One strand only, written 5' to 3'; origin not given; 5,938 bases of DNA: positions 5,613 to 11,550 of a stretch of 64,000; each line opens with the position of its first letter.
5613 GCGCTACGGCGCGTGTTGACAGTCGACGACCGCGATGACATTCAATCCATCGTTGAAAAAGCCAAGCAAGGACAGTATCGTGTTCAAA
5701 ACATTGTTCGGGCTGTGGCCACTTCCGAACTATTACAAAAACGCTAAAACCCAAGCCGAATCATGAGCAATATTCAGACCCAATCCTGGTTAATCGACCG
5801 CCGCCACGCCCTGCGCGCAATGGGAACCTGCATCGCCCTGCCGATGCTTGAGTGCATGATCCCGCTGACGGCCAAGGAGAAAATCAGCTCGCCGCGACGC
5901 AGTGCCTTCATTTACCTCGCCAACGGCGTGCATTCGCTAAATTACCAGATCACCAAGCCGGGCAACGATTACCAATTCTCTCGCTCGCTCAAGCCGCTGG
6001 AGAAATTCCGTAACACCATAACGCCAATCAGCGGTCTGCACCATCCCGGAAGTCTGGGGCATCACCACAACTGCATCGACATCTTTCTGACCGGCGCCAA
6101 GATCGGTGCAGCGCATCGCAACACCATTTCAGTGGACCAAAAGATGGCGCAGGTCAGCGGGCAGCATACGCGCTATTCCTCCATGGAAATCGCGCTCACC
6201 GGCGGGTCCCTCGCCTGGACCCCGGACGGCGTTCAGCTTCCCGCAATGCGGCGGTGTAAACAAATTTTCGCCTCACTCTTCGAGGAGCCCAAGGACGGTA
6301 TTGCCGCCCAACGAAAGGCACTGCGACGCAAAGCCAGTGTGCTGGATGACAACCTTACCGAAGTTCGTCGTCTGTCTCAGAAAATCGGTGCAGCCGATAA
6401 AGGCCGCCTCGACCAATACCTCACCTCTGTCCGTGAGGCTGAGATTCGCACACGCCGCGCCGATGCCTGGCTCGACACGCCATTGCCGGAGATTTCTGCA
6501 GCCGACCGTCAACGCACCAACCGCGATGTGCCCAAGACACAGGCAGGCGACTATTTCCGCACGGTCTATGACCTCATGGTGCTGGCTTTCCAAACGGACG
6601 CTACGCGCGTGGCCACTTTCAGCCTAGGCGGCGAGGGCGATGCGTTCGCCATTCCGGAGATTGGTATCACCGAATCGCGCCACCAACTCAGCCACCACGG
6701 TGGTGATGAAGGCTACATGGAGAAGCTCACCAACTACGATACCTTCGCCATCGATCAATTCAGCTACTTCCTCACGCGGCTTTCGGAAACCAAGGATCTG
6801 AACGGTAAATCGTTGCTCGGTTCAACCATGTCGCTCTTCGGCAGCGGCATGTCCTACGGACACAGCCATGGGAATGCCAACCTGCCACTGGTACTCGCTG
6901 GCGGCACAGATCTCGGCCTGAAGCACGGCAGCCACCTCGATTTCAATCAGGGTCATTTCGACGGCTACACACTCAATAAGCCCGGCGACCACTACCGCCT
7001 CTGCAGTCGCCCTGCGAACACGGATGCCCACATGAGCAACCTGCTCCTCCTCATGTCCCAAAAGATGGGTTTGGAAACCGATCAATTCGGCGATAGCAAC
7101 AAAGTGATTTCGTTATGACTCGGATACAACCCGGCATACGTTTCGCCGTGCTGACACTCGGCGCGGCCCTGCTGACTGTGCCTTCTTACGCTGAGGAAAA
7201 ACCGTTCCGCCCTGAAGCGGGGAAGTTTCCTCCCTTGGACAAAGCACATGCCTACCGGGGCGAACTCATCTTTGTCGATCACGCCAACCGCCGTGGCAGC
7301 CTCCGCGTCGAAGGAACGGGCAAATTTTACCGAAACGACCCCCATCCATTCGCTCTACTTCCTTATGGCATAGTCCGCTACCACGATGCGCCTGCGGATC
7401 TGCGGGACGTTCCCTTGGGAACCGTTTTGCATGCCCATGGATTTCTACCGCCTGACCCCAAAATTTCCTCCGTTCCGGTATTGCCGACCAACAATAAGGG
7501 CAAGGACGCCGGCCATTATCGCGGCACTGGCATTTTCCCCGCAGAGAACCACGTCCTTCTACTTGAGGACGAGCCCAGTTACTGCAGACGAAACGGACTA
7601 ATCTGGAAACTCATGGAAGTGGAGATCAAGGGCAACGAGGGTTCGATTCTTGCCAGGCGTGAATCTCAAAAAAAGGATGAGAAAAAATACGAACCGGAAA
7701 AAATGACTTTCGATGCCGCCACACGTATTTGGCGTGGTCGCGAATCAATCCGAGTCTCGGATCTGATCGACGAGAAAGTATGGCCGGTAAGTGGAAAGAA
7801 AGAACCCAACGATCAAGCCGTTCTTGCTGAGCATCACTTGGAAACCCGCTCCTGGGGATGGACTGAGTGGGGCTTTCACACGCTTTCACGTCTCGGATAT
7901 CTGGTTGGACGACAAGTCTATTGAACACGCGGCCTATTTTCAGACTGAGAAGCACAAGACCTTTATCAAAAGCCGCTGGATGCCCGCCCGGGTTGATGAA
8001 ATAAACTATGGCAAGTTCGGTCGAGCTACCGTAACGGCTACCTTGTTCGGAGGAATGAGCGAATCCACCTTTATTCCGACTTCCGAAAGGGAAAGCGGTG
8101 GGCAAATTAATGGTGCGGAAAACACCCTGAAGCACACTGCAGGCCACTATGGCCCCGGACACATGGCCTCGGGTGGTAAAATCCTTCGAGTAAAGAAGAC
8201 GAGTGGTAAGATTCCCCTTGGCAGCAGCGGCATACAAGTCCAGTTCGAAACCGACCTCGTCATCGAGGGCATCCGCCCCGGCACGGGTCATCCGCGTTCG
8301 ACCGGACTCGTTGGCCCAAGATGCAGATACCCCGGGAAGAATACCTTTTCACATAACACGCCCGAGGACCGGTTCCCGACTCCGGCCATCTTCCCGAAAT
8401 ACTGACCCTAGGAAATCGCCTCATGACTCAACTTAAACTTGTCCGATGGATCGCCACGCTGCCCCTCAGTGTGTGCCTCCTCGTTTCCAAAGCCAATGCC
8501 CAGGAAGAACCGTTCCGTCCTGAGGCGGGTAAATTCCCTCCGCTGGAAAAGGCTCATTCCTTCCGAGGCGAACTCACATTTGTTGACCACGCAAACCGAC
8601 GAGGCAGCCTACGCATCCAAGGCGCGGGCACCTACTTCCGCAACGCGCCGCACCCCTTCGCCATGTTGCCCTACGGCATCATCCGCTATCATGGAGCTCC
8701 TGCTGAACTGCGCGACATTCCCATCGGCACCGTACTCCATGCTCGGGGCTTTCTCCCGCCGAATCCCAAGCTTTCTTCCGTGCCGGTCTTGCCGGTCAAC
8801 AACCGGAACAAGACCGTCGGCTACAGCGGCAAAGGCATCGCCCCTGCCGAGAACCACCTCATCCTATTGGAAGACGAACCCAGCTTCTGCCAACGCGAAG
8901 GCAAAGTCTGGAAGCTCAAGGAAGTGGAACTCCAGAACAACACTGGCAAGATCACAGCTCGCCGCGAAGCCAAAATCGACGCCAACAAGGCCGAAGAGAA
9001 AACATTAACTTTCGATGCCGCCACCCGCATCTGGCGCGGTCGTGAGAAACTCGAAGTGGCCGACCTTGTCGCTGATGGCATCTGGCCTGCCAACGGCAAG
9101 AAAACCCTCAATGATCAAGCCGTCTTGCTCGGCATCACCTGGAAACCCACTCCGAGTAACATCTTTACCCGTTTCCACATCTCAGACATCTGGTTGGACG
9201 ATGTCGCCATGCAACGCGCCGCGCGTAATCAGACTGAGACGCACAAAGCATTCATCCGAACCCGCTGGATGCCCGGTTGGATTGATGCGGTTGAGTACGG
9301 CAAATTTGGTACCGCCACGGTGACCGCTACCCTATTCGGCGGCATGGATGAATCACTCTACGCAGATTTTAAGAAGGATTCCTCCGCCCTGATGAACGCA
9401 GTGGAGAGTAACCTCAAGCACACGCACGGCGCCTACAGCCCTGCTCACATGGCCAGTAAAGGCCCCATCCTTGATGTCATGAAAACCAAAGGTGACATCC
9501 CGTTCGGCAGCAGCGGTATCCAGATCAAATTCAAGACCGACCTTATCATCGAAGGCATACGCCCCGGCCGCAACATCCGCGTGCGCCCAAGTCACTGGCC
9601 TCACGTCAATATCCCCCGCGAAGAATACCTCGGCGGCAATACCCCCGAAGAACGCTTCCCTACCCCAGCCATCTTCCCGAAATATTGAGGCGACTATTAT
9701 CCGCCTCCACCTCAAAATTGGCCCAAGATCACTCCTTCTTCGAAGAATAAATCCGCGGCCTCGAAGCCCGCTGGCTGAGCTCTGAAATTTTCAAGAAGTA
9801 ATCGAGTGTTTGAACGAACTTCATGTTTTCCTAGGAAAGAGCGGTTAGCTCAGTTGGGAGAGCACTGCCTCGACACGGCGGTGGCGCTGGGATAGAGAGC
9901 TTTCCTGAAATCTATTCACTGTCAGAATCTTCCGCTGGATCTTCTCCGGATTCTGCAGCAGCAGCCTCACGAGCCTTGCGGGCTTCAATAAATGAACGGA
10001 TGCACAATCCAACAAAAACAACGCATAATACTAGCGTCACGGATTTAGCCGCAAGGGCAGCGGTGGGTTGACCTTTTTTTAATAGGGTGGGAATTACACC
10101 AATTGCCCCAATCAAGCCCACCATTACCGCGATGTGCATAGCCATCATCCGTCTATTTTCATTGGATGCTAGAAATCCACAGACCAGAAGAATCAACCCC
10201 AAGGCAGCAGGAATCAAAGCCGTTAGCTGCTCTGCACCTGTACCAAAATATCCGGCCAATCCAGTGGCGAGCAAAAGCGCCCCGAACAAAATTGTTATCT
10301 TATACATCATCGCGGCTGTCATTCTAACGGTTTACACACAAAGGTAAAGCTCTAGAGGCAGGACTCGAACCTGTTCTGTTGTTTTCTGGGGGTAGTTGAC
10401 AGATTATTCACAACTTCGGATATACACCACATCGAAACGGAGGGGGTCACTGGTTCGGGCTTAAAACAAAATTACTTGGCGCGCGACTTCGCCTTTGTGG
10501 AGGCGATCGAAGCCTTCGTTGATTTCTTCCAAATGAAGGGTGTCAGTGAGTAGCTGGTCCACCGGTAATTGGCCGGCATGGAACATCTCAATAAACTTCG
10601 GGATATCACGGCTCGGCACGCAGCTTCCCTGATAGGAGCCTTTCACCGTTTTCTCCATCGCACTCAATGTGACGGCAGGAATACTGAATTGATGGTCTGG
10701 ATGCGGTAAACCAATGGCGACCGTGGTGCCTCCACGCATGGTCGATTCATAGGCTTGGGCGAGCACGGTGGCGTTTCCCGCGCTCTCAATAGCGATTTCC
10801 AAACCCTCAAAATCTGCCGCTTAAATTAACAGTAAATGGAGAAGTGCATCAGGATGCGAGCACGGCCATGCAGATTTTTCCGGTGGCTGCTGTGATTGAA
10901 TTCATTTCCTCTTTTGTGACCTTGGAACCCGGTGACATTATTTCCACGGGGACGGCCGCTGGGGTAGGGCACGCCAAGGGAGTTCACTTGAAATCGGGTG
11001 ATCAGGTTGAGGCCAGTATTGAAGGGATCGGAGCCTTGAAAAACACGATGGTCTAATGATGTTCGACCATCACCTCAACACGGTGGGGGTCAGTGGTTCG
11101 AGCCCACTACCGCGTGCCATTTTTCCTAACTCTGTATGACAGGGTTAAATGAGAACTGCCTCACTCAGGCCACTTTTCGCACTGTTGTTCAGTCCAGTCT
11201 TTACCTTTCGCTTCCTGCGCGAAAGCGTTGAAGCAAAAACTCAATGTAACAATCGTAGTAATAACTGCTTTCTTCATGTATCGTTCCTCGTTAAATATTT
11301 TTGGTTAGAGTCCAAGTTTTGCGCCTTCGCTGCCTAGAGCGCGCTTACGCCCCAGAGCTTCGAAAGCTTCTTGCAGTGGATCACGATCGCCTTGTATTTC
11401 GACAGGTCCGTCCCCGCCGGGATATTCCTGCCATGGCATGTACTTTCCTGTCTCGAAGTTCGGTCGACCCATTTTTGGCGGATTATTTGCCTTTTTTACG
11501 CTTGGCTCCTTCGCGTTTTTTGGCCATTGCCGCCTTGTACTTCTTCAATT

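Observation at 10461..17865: Integrase-free 7,060-bp unit that looks like a circle integrated by single crossover into the ADH 3' end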

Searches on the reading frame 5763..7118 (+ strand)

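Call 21: search_protein_families(library=pfam, proteins=[window:5763-7118:+])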
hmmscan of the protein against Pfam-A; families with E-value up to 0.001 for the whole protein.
window:5763-7118:+ (451 aa): 1 family
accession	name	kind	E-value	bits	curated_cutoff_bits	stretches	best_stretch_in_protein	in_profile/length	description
PF07586.16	HXXSHH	-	3.1e-83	280.3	30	1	46-333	1-306/307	Protein of unknown function (DUF1552)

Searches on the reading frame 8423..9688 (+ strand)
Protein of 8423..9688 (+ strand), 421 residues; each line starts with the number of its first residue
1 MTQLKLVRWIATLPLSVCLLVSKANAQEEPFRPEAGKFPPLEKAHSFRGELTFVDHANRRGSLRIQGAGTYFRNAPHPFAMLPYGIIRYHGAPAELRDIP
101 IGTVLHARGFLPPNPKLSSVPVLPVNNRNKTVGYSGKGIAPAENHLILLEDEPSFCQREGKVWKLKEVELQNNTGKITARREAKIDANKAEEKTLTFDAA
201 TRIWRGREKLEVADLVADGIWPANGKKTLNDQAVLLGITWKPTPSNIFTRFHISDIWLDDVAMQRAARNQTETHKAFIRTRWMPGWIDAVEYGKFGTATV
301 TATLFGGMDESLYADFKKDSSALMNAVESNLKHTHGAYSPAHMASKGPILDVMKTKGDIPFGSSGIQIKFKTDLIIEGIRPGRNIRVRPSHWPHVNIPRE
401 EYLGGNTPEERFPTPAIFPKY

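Call 11: search_protein_families(library=pfam, proteins=[window:8423-9688:+])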
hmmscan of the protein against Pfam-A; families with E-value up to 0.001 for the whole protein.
window:8423-9688:+ (421 aa): 0 families

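Call 40: find_encoding_contigs(protein=window:8423-9688:+, flank=5000, max_places=10)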
Protein window:8423-9688:+ (421 aa): no gene with exactly this product is on record in the collection.
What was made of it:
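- Tried and rejected: Not on record (call 40).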

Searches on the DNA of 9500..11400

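Call 10: search_rna_families(source=window, start=9500, end=11400, threshold=evalue, max_evalue=10, show_alignments=5)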
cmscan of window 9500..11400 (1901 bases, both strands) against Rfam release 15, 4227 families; matches with E-value up to 10: 4.
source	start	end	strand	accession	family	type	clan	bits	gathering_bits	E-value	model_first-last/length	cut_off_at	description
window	10597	10622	+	RF02465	Ms_AS-5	Gene; sRNA;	-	19.8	46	1.2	1-45/45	no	Mycobacterium sRNA Ms_AS-5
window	10139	10258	-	RF01291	SNORD97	Gene; snRNA; snoRNA; CD-box;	-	17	45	9.3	1-142/142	no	Small nucleolar RNA SNORD97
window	9733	9791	-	RF03024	Rothia-sucC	Cis-reg;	-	16.6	64.5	5.2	1-59/59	no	Rothia-sucC RNA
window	9839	9903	+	RF00005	tRNA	Gene; tRNA;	CL00001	16.3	29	5.4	1-71/71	no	tRNA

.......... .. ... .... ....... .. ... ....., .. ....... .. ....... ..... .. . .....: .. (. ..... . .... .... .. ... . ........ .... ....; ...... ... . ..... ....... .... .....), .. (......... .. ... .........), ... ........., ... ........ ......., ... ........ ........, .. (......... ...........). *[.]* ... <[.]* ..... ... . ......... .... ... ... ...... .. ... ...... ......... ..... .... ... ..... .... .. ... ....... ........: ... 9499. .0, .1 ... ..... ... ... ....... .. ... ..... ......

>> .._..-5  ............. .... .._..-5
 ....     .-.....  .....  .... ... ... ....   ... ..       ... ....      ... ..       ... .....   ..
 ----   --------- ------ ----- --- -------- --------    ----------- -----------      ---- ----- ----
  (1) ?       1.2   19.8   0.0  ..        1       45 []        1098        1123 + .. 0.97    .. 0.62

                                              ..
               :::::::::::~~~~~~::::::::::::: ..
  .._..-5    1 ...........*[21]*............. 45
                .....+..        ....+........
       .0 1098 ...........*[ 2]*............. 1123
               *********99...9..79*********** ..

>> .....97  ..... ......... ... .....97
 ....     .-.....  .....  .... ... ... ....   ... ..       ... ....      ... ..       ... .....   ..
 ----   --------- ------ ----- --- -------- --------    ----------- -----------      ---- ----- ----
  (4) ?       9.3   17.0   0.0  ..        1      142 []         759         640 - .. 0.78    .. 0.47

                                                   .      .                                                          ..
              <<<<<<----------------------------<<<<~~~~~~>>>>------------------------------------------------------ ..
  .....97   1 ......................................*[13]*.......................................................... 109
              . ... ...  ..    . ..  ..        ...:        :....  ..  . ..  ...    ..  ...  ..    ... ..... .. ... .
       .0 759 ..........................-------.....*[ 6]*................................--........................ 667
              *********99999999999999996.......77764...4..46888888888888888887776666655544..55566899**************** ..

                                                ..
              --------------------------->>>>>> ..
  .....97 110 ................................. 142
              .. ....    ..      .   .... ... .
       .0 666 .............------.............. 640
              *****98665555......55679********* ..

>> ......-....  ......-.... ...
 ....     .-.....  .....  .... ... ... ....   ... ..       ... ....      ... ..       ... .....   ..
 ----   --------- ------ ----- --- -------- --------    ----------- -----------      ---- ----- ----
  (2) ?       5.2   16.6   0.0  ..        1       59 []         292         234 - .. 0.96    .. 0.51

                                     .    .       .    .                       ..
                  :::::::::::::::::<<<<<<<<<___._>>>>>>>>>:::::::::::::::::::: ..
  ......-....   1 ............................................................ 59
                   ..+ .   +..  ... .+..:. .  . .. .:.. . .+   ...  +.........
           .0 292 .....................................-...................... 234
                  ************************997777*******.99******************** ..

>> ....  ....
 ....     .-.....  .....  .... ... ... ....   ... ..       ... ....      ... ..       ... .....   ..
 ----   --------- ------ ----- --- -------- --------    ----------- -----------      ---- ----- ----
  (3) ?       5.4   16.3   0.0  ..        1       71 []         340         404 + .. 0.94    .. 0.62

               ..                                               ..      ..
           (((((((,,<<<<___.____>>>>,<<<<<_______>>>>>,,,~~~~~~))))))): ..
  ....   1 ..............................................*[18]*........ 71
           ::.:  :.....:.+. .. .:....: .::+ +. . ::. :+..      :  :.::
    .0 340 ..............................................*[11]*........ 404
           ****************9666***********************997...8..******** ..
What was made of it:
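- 9839..9885 (+): tRNA-Val 5' two-thirds (acceptor, D arm, anticodon arm), broken before the T arm. Rfam tRNA 16.3 bits, below the gathering score of 29 (call 10).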

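Call 61: search_rna_families(source=window, start=11040, end=11135, threshold=evalue, max_evalue=10, show_alignments=2)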
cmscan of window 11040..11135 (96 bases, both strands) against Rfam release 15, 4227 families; matches with E-value up to 10: 3.
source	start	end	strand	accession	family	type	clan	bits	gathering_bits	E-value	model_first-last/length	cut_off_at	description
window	11081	11135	-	RF02194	HPnc0260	Gene; antisense;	-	24.3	59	0.77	102-156/156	5'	Bacterial antisense RNA HPnc0260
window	11050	11108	+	RF00005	tRNA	Gene; tRNA;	CL00001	12.5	29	3.1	10-63/71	no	tRNA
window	11047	11109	+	RF02985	ftsZ-DE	Gene; sRNA;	-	9.5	72.2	9.9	1-69/69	no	ftsZ-DE RNA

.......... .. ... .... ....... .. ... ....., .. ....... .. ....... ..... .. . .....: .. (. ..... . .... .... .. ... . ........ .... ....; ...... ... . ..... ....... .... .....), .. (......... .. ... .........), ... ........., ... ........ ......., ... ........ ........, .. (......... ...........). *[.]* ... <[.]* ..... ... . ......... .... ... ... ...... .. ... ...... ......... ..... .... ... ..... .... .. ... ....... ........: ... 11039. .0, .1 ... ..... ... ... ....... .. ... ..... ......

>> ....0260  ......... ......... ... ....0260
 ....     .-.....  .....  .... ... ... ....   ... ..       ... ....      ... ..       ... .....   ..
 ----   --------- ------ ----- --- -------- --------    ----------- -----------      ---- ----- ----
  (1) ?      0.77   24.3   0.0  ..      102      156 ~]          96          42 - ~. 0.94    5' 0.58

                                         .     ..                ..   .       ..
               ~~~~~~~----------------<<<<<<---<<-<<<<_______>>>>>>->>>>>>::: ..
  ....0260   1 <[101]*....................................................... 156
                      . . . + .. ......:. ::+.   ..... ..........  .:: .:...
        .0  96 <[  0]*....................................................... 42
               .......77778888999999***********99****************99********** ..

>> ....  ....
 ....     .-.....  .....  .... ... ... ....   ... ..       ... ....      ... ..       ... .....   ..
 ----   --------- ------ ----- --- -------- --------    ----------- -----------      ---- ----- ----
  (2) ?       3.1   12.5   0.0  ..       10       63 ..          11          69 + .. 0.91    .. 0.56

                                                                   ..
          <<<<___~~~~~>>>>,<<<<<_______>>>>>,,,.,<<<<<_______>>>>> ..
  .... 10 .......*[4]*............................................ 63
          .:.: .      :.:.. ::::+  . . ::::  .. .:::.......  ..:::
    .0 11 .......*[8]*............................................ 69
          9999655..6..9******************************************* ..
